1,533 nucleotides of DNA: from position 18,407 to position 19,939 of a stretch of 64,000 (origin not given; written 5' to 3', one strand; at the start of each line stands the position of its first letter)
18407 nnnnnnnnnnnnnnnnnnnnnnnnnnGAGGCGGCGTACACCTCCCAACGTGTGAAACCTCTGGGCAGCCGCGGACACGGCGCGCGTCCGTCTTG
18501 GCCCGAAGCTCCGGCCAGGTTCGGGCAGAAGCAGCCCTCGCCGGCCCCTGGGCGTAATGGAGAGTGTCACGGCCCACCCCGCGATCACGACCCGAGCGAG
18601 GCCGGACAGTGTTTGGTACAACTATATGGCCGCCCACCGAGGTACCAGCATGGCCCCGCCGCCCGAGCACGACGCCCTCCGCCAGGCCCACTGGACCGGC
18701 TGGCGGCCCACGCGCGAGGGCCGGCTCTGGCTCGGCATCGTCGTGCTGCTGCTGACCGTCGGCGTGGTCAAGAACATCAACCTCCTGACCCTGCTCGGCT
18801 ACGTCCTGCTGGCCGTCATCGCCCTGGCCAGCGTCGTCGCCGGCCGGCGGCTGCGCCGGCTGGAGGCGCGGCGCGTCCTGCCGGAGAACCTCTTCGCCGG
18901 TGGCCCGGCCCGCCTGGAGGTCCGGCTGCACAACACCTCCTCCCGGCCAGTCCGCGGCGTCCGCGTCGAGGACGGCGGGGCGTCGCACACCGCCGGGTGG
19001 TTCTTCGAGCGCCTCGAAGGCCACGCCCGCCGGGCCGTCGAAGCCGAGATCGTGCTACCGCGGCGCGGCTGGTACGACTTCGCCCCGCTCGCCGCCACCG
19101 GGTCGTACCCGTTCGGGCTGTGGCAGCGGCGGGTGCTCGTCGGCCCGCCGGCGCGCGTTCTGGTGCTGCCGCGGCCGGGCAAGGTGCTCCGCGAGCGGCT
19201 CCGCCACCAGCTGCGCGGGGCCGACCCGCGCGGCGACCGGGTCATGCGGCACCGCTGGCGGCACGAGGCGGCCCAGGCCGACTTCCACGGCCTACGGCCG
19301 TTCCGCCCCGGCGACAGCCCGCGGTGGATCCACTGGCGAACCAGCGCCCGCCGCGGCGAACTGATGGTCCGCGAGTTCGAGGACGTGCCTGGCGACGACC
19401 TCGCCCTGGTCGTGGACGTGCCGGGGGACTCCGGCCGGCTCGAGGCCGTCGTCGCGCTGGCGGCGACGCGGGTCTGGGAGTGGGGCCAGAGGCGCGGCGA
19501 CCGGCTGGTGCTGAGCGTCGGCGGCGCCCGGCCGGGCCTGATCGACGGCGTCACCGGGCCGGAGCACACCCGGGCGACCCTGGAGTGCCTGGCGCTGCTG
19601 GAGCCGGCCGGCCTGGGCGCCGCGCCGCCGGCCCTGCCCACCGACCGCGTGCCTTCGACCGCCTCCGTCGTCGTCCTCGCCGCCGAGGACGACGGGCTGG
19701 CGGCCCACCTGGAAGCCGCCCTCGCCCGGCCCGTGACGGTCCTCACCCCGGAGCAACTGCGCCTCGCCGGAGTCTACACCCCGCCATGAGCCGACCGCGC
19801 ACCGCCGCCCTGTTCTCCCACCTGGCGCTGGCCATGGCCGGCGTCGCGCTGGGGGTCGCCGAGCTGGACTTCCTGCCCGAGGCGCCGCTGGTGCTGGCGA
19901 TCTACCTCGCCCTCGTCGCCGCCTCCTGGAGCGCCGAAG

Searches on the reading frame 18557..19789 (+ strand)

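Call 78: search_protein_families(library=pfam, proteins=[window:18557-19789:+], max_evalue=0.00001)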
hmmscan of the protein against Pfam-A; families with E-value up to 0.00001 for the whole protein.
window:18557-19789:+ (410 aa): 1 family
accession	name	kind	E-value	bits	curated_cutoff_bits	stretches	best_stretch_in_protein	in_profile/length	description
PF01882.25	DUF58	-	3.4e-08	33.4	23.4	1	247-352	3-115/216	Protein of unknown function DUF58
